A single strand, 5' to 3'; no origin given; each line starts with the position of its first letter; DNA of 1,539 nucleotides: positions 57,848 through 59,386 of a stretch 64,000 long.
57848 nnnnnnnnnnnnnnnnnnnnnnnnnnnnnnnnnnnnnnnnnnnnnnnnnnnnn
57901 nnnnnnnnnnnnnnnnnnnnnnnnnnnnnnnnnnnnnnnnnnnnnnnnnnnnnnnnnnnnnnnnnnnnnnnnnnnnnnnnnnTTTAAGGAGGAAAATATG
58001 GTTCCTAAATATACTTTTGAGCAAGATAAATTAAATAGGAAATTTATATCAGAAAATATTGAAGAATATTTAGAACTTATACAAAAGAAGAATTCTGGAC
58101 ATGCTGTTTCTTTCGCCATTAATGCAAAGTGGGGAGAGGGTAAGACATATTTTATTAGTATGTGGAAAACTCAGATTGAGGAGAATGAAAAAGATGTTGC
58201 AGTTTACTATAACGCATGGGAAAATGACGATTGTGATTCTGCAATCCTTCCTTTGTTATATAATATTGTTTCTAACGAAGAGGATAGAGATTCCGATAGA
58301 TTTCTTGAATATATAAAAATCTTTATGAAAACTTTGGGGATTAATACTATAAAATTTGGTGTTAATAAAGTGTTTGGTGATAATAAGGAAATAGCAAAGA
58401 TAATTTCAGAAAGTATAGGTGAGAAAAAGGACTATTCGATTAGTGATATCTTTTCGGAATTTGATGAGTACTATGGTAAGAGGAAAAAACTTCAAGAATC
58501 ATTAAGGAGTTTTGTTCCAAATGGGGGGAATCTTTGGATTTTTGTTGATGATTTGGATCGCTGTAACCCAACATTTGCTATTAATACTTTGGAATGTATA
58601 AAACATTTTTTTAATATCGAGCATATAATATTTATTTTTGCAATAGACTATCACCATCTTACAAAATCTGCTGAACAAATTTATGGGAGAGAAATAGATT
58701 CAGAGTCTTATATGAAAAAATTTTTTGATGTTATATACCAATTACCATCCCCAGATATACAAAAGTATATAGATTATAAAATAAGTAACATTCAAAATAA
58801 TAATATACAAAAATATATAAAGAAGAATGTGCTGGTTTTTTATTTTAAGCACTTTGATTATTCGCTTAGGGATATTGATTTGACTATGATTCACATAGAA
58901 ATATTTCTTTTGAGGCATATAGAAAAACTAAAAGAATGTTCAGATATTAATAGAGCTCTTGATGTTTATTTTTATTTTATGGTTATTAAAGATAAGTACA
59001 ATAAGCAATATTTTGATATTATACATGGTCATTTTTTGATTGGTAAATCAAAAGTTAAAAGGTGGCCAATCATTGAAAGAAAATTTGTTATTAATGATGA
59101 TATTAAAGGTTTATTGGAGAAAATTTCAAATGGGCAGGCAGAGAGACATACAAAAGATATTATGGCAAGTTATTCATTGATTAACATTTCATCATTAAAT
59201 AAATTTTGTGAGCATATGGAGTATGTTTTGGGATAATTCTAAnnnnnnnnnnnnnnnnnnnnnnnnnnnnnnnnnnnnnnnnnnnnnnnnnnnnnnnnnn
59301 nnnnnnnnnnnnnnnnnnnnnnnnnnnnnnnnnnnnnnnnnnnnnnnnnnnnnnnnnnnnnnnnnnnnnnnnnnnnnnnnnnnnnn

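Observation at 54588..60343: Candidate undescribed defence module: AbiH then a 707-aa P-loop NTPase then a KAP-family NTPase, with a convergent HEPN-like gene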

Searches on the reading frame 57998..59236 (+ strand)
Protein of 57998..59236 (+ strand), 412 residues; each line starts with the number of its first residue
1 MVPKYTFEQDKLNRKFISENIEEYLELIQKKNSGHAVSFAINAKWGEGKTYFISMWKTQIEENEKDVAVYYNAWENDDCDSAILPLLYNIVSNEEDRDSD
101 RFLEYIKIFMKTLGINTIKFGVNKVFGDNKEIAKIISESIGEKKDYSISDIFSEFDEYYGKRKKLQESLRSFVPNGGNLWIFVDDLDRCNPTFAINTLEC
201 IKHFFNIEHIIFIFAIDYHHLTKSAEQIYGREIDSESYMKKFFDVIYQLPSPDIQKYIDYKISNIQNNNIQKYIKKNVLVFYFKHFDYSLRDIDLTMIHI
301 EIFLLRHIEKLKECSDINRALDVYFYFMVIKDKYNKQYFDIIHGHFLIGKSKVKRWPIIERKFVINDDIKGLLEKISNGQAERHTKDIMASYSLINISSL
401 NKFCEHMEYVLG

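Call 3: search_protein_families(library=pfam, proteins=[window:57998-59236:+], max_evalue=1)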
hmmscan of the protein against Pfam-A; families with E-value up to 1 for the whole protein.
window:57998-59236:+ (412 aa): 3 families
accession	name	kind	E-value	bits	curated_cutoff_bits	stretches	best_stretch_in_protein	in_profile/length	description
PF07693.20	KAP_NTPase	-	3.7e-36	125.3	20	1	21-274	5-250/293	KAP family P-loop domain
PF24883.2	NPHP3_N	-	0.0012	19.4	24.8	1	33-91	19-80/164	Nephrocystin 3, N-terminal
PF25199.1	nSTAND_NTPase5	-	0.13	12.5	34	0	23-71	27-75/145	Novel STAND NTPase 5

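Call 4: search_protein_families(library=padloc, proteins=[window:57998-59236:+], max_evalue=1)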
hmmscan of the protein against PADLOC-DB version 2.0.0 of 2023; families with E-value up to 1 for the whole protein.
window:57998-59236:+ (412 aa): 7 families
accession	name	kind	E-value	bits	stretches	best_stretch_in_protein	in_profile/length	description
PDLC04959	PDC-S20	-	7.4e-67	224.9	1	4-348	13-363/464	-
PDLC04956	PDC-S20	-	1.8e-39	134.4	1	4-323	5-324/450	-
PDLC04957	PDC-S20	-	4.2e-29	100.3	1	9-286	5-297/446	-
PDLC04958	PDC-S20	-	4.7e-27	93.4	1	9-279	3-284/458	-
PDLC02209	QatA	-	1.3e-15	55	2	178-218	203-243/646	-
PDLC02361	PifA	-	5.5e-12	43.1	1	28-253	32-257/720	PifA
PDLC02210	QatA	-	7.5e-12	42.5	2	176-250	202-274/593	-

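Call 5: search_protein_families(library=ncbifam, proteins=[window:57998-59236:+], max_evalue=1)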
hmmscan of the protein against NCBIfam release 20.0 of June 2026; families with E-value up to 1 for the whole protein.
window:57998-59236:+ (412 aa): 1 family
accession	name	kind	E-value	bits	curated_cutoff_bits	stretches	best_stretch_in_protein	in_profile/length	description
NF041923.1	QatA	equivalog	1.7e-16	60.1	600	2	178-228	202-252/628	Qat anti-phage system ATPase QatA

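Call 8: search_protein_families(library=phrogs, proteins=[window:57998-59236:+], max_evalue=0.1)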
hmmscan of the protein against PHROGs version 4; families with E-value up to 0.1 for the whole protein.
window:57998-59236:+ (412 aa): 1 family
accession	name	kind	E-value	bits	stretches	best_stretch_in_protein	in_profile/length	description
phrog_8614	-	unknown function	2e-45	156.7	1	6-306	16-343/489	-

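Call 36: find_homologous_proteins(query=window:57998-59236:+)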
Query window:57998-59236:+ (412 aa): 357 proteins with E <= 0.001 among 2905 candidates; the best 120 are listed.
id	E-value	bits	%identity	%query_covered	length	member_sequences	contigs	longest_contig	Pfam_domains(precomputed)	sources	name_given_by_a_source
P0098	2.8e-273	924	100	100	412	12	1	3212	PF07693.21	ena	-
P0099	7.8e-236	801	84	100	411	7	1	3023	PF07693.21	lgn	-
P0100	6.6e-234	795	83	100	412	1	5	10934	PF07693.21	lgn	-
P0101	7.4e-196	669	71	100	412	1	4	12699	PF07693.21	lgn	-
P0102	9.4e-195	666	71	100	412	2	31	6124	PF07693.21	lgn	-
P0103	4.1e-190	650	70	100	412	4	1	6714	PF07693.21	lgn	-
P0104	1.4e-182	626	68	100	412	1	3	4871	PF07693.21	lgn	-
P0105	1.5e-180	619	67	100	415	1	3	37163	PF07693.21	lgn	-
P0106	1.8e-178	612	66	100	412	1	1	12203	PF07693.21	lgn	-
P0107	1.7e-168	579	63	100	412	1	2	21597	PF07693.21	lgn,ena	-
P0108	4.4e-166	571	61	100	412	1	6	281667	PF07693.21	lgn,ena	-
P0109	6.2e-163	561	66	91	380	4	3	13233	PF07693.21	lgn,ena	-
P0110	1.7e-125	438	49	100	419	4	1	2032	PF07693.21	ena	-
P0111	1.3e-123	431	50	98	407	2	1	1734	PF07693.21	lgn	-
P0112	6.8e-123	429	49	99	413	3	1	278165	PF07693.21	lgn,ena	-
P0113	3.0e-122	427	49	99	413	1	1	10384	PF07693.21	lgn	-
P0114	1.3e-119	418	47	99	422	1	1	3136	PF07693.21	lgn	-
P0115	3.4e-119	417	48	99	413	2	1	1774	PF07693.21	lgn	-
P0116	1.1e-116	409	47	99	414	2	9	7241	PF07693.21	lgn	-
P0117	2.9e-116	407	48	99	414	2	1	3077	PF07693.21,PF24883.3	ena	-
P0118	6.8e-114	399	46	99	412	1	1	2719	PF07693.21,PF24883.3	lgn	-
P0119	2.1e-113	398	47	99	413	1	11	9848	PF07693.21,PF24883.3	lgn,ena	-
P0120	2.3e-111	391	45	99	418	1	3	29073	PF07693.21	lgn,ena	-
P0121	3.5e-108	381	50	83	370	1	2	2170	PF07693.21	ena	-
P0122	5.9e-96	340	47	85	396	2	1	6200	PF07693.21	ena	-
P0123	1.9e-89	319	38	100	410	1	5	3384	PF07693.21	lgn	-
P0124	1.0e-79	287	36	99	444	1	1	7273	PF07693.21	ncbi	-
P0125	1.8e-78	283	37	99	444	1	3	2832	PF07693.21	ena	-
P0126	1.3e-76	277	37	99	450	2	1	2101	PF07693.21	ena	-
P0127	6.9e-68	248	34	98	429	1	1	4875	PF07693.21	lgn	-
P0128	4.7e-62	229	34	93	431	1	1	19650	PF07693.21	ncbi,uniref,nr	ncbi:KAP family P-loop NTPase fold protein [Clostridium estertheticum]|uniref:KAP family P-loop NTPa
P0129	1.7e-59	220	33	98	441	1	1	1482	PF07693.21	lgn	-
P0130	9.2e-59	218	33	99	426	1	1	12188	PF07693.21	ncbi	-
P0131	5.1e-56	209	31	98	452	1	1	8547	PF07693.21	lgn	-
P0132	2.6e-46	177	33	81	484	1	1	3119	PF07693.21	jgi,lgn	jgi:hypothetical protein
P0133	4.4e-45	173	31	81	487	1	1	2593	PF07693.21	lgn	-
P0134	7.9e-43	165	29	92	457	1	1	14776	PF07693.21,PF24883.3,PF13401.13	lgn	-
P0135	8.7e-42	162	36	61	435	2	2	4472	PF07693.21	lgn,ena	-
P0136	1.0e-41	162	33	83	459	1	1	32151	PF07693.21,PF13401.13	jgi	-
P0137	1.1e-40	158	34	61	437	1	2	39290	PF07693.21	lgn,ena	-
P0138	2.5e-40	157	34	66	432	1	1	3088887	PF07693.21,PF24883.3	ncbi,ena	-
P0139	5.8e-40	156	34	63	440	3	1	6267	PF07693.21,PF00004.36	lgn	-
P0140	9.2e-40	155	32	71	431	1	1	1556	PF07693.21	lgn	-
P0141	3.5e-39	153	33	71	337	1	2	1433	PF07693.21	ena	-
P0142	4.6e-39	153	32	71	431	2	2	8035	PF07693.21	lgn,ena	-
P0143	9.0e-39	152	33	71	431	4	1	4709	PF07693.21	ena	-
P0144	2.3e-38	151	32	83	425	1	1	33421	PF07693.21,PF24883.3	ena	-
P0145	3.9e-38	150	31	92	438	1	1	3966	PF07693.21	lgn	-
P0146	1.6e-37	148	35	78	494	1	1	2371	PF07693.21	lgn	-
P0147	1.8e-37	148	31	70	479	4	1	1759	PF07693.21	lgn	-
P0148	4.5e-37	146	29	86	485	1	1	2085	PF07693.21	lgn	-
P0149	2.6e-36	144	33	61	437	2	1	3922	PF07693.21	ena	-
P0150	3.9e-35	140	28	81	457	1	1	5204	PF07693.21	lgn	-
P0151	1.3e-34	138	37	63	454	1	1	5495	PF07693.21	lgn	-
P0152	2.0e-34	138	29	92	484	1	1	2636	PF07693.21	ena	-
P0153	3.9e-34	137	32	81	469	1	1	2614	PF07693.21,PF13401.13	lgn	-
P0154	4.6e-34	136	30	81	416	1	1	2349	PF07693.21,PF24883.3,PF13401.13,PF25199.2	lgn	-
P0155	9.8e-34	135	32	65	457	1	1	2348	PF07693.21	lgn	-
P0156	1.7e-33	135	35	61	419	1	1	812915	PF07693.21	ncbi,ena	-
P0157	2.0e-33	134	36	64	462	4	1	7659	PF07693.21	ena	-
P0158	4.3e-33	133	37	63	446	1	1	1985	PF07693.21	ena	-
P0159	5.6e-33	133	37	63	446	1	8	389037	PF07693.21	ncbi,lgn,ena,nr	ncbi:MAG: hypothetical protein KH321_00430 [Clostridium sp.]|nr:hypothetical protein [Clostridium sp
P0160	6.0e-33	133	33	63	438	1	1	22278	PF07693.21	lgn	-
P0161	1.4e-32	132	34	63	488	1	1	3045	PF07693.21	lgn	-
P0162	1.4e-32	132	29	83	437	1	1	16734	PF07693.21,PF13401.13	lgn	-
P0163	2.2e-32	131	38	61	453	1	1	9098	PF07693.21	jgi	jgi:uncharacterized protein YeeX (DUF496 family)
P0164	2.3e-32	131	34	63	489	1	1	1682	PF07693.21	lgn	-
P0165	2.3e-32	131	32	83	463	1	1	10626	PF07693.21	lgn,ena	-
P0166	2.3e-32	131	36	64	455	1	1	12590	PF07693.21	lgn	-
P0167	2.9e-32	131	34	74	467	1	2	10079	PF07693.21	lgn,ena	-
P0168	3.2e-32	130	31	81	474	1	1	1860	PF07693.21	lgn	-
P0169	3.3e-32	130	36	63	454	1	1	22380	PF07693.21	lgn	-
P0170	5.8e-32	130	36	63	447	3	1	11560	PF07693.21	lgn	-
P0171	8.0e-32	129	29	83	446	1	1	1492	PF07693.21,PF24883.3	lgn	-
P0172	9.2e-32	129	34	74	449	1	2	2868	PF07693.21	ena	-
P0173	1.0e-31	129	30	73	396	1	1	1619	PF07693.21,PF13401.13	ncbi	-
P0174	1.2e-31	128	36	63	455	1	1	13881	PF07693.21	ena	-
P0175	1.3e-31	128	31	78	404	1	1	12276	PF07693.21,PF24883.3,PF13401.13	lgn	-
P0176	1.4e-31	128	34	74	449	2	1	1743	PF07693.21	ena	-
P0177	1.4e-31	128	31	74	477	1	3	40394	PF07693.21,PF24883.3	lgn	-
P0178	1.4e-31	128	34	62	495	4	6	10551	PF07693.21,PF13401.13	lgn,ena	-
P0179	1.5e-31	128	30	76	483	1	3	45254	PF07693.21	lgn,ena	-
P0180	3.2e-31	127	36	63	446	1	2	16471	PF07693.21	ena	-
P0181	3.3e-31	127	37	63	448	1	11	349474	PF07693.21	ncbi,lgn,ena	-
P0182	3.7e-31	127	32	63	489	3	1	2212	PF07693.21,PF13401.13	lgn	-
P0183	4.0e-31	127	32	63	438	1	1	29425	PF07693.21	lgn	-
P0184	4.1e-31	127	30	73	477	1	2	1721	PF07693.21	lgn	-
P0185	4.5e-31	127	35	64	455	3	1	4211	PF07693.21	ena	-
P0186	6.0e-31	126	33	63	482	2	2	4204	PF07693.21,PF13401.13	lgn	-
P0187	6.9e-31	126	36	63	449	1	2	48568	PF07693.21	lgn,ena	-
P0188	8.6e-31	126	33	63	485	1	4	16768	PF07693.21,PF13401.13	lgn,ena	-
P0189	1.1e-30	125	34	69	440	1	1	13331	PF07693.21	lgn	-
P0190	1.8e-30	125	34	63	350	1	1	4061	PF07693.21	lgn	-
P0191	3.2e-30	124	32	74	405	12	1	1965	PF07693.21,PF24883.3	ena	-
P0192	3.2e-30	124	33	67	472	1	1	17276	PF07693.21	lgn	-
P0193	3.3e-30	124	33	62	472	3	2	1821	PF07693.21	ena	-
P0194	3.4e-30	124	35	63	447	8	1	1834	PF07693.21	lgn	-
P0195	3.8e-30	124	33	69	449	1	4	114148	PF07693.21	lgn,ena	-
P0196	4.3e-30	123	30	81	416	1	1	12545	PF07693.21,PF24883.3,PF13401.13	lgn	-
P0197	4.4e-30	123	37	63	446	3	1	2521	PF07693.21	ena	-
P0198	4.6e-30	123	32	79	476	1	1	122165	PF07693.21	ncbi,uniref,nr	ncbi:NTPase [Algoriphagus lacus]|uniref:NTPase n=1 Tax=Algoriphagus lacus TaxID=2056311 RepID=A0A418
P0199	4.6e-30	123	30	73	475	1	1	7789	PF07693.21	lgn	-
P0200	5.2e-30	123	30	72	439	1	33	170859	PF07693.21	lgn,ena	-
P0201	7.6e-30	123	35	63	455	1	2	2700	PF07693.21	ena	-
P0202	8.3e-30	122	30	73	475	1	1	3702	PF07693.21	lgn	-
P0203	8.9e-30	122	35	63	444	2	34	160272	PF07693.21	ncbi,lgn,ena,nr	ncbi:TPA: hypothetical protein CPT85_02965 [Candidatus Gastranaerophilales bacterium HUM_21]|nr:MAG 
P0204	9.0e-30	122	32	74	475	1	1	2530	PF07693.21,PF24883.3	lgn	-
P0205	9.3e-30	122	31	75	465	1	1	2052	PF07693.21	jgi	jgi:hypothetical protein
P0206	9.5e-30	122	33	70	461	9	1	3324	PF07693.21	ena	-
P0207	9.9e-30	122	34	78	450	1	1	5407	PF07693.21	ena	-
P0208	1.1e-29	122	30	74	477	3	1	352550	PF07693.21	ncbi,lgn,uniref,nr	ncbi:KAP family P-loop NTPase fold protein [Algoriphagus sp. PAP.12]|uniref:KAP family P-loop NTPase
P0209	1.2e-29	122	37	63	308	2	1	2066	PF07693.21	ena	-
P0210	1.3e-29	122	34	69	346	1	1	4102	PF07693.21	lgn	-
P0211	1.4e-29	122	34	69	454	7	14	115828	PF07693.21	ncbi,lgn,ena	-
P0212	1.4e-29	122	31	82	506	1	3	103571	PF07693.21,PF24883.3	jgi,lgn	jgi:hypothetical protein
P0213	1.5e-29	122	34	63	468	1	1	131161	PF07693.21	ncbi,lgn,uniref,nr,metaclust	ncbi:KAP family P-loop NTPase fold protein [Algoriphagus mannitolivorans]|uniref:KAP family P-loop N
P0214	1.5e-29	122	34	70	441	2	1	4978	PF07693.21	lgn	-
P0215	1.7e-29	121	33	69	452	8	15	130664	PF07693.21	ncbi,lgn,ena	-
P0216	1.7e-29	121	35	63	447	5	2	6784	PF07693.21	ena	-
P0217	1.7e-29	121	34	69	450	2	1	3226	PF07693.21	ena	-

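Call 48: find_encoding_contigs(protein=P0128, flank=6000, max_places=2)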
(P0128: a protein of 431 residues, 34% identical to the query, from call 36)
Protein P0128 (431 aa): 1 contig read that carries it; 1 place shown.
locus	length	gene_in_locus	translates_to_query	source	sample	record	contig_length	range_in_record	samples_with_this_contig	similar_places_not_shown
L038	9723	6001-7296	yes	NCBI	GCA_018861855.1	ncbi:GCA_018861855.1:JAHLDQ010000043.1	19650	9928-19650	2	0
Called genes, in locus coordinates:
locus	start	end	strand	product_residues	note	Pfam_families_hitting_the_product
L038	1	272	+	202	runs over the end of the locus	PF00589:Phage_integrase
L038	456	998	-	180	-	PF20815:GIY_YIG_2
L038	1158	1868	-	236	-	PF00753:Lactamase_B, PF19583:ODP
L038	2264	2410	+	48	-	PF04892:VanZ-LLP1 (weak)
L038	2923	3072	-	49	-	-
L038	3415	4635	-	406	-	PF02661:Fic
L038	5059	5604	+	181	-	-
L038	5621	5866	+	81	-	-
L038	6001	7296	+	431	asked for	PF07693:KAP_NTPase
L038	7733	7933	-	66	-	-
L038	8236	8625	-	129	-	PF12788:YmaF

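Call 49: find_encoding_contigs(protein=P0134, flank=6000, max_places=2)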
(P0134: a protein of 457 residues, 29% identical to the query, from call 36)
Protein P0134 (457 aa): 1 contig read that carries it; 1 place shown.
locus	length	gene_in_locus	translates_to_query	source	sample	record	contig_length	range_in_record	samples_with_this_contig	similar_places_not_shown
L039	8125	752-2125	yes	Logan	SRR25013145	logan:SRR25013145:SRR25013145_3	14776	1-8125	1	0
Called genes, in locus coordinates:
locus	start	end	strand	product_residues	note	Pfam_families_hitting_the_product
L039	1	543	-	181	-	?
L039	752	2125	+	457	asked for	PF07693:KAP_NTPase, PF24883:NPHP3_N (faint), PF13401:AAA_22 (faint)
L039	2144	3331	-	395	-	PF05673:DUF815, PF20720:nSTAND3 (faint), PF00004:AAA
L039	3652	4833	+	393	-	PF00909:Ammonium_transp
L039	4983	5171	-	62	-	PF13459:Fer4_15, PF13370:Fer4_13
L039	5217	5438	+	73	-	-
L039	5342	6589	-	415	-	PF00365:PFK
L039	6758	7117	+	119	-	PF05656:DUF805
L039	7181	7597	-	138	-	PF01894:YjbQ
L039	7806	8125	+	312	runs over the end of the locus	PF00037:Fer4 (faint), PF12837:Fer4_6 (faint), PF13237:Fer4_10 (faint), PF13484:Fer4_16 (faint)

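Call 50: find_encoding_contigs(protein=P0138, flank=6000, max_places=2)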
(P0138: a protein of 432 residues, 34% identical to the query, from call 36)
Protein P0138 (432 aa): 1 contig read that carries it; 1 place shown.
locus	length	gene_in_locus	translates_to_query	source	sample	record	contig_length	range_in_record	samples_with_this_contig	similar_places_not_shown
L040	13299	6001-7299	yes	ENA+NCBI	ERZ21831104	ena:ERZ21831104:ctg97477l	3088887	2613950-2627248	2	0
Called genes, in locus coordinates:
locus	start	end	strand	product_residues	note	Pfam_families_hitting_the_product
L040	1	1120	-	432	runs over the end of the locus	PF00501:AMP-binding, PF14535:AMP-binding_C_2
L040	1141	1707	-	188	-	PF01558:POR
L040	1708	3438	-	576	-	PF01855:POR_N, PF02775:TPP_enzyme_C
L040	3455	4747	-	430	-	PF00501:AMP-binding, PF14535:AMP-binding_C_2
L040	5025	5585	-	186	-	PF06908:YpsA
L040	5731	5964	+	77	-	PF01381:HTH_3, PF13443:HTH_26 (weak)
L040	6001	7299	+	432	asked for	PF07693:KAP_NTPase, PF24883:NPHP3_N (faint)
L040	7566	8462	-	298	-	-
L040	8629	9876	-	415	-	PF00365:PFK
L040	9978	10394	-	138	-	PF01894:YjbQ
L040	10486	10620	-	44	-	-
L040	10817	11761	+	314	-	PF12797:Fer4_2 (faint), PF14697:Fer4_21 (faint), PF00037:Fer4 (weak), PF12837:Fer4_6 (faint), PF12838:Fer4_7 (weak), PF13187:Fer4_9 (weak), PF13237:Fer4_10 (weak), PF13484:Fer4_16 (faint)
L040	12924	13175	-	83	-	-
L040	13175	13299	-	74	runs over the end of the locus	-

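Call 59: search_solved_structures(query=window:57998-59236:+, max_evalue=1)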
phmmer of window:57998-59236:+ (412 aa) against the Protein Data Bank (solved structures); distinct sequences matched with E-value up to 1: 0.

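Call 96: search_protein_families(library=padloc, proteins=[P0128, P0134, P0138, L039:2144-3331:-], max_evalue=1e-10)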
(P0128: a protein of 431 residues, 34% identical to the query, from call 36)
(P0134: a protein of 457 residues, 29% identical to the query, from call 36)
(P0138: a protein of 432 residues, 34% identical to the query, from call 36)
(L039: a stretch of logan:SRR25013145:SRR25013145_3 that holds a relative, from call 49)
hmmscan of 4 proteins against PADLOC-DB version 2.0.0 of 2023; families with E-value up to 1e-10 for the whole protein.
P0128 (431 aa): 7 families
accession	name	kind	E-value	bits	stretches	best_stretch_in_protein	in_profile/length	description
PDLC04959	PDC-S20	-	2.8e-73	246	1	11-361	18-361/464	-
PDLC04957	PDC-S20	-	3.7e-44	149.9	1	11-366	5-358/446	-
PDLC04956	PDC-S20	-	2.4e-43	147.2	1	1-321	1-328/450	-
PDLC04958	PDC-S20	-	1.7e-30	104.8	1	11-278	3-272/458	-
PDLC02361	PifA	-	2.7e-22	77.2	1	11-260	16-255/720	PifA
PDLC02210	QatA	-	7e-17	59.1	1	139-263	155-282/593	-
PDLC02209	QatA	-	1.4e-13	48.3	1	37-231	31-247/646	-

P0134 (457 aa): 7 families
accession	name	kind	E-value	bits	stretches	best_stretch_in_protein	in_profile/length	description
PDLC04959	PDC-S20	-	3.2e-83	278.8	1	9-366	14-367/464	-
PDLC04956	PDC-S20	-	1.1e-50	171.3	1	45-365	37-366/450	-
PDLC04957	PDC-S20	-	3.5e-41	140.1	1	13-403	5-389/446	-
PDLC04958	PDC-S20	-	7.7e-38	129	1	14-315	4-306/458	-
PDLC02361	PifA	-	2.8e-20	70.5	1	35-264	34-256/720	PifA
PDLC02209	QatA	-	2.2e-16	57.6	1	19-241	15-254/646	-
PDLC02210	QatA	-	1.7e-12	44.7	0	167-243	183-257/593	-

P0138 (432 aa): 7 families
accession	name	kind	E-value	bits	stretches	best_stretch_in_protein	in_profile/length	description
PDLC04959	PDC-S20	-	3.9e-80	268.6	1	10-366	15-368/464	-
PDLC04956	PDC-S20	-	3.5e-50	169.7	1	45-408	37-410/450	-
PDLC04957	PDC-S20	-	2.9e-43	147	1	13-398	5-390/446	-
PDLC04958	PDC-S20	-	2.1e-40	137.4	1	13-330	3-319/458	-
PDLC02361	PifA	-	1.2e-22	78.3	1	35-352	34-345/720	PifA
PDLC02210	QatA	-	8.7e-16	55.5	1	49-295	40-316/593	-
PDLC02209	QatA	-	2.4e-15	54.2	0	147-237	164-250/646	-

L039:2144-3331:- (395 aa): 0 families

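Call 103: search_dna_similar(query=window:57998-59236:+, collection=phages, mode=protein, max_evalue=1e-10, max_rows=10)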
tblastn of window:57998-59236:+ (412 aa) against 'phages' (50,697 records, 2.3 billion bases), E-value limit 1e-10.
Records with a match: 4; places in all: 4; records where one place covers at least 80% of the query: 0.
Best place of each record, by identity: <60% 4.
By first word of the organism name: Bacteriophage 2; Vibrio 1; Salmonella 1.
By host as written in the record: Helicobacter sp. 1; Vibrio anguillarum strain 90-11-286 1; Homo sapiens 1; - 1.
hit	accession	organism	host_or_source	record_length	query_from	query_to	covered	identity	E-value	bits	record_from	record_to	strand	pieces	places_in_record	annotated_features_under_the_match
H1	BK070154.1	Bacteriophage sp.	Helicobacter sp.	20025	6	257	61%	32.1%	1e-25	115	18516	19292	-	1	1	hypothetical protein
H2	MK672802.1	Vibrio phage Va_90-11-286_p16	Vibrio anguillarum strain 90-11-286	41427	7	303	72%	26.5%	7e-15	83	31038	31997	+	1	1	hypothetical protein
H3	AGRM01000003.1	Salmonella enterica subsp. houtenae str. ATCC BAA-1581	Homo sapiens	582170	6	250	59%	31.1%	3e-18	93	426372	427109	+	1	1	P-loop domain protein, KAP family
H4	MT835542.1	Bacteriophage sp.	human fecal samples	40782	39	257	53%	33.2%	4e-18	93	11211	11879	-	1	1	record has no annotation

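Call 104: search_dna_similar(query=window:57998-59236:+, collection=plasmids, mode=protein, max_evalue=1e-10, max_rows=10)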
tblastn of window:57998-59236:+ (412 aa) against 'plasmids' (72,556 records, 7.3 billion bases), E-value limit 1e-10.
Records with a match: 23; places in all: 25; records where one place covers at least 80% of the query: 0.
Best place of each record, by identity: <60% 23.
By first word of the organism name: Pantoea 9; Cupriavidus 3; Limosilactobacillus 2; Lactobacillus 2; Vibrio 2; Alteromonas 1; Pseudoalteromonas 1; Sinorhizobium 1; Enterobacter 1; Ralstonia 1.
By predicted mobility (MOB-suite, as given by PLSDB): non-mobilizable 11; mobilizable 10; conjugative 2.
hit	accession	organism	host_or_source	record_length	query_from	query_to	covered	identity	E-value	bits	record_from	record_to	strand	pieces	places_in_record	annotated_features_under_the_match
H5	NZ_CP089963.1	Limosilactobacillus reuteri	Homo sapiens,cell culture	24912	18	294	67%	27.3%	1e-15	87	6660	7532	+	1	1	P-loop NTPase fold protein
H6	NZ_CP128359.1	Limosilactobacillus reuteri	Homo sapiens,cell ...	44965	18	294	67%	27.3%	1e-15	87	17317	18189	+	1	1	P-loop NTPase fold protein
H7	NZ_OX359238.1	Alteromonas macleodii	-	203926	4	258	62%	28.7%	3e-12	76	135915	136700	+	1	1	P-loop NTPase fold protein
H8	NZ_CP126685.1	Pantoea agglomerans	mixed culture,Flour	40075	2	258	62%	27.9%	8e-15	84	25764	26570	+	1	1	P-loop NTPase fold protein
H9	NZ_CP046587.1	Pantoea stewartii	sugar cane YZ08-1095,whole organism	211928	3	258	62%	26.9%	2e-12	77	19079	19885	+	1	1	P-loop NTPase fold protein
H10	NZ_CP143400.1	Pantoea agglomerans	Brassica napus,cell culture,Seed,Seed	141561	7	252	60%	28.0%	2e-14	83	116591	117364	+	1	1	P-loop NTPase fold protein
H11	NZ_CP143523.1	Pantoea agglomerans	-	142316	7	252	60%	28.0%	2e-14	83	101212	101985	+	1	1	P-loop NTPase fold protein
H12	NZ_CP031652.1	Pantoea agglomerans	soil core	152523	10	252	59%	28.4%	1e-14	84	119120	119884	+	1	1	P-loop NTPase fold protein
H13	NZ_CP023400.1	Pseudoalteromonas spongiae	surface seawater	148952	6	257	61%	27.1%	1e-14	83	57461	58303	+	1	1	P-loop NTPase fold protein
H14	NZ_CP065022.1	Sinorhizobium meliloti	Medicago sativa subsp. varia (Martyn) ...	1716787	7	259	61%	27.0%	1e-14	84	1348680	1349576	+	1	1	none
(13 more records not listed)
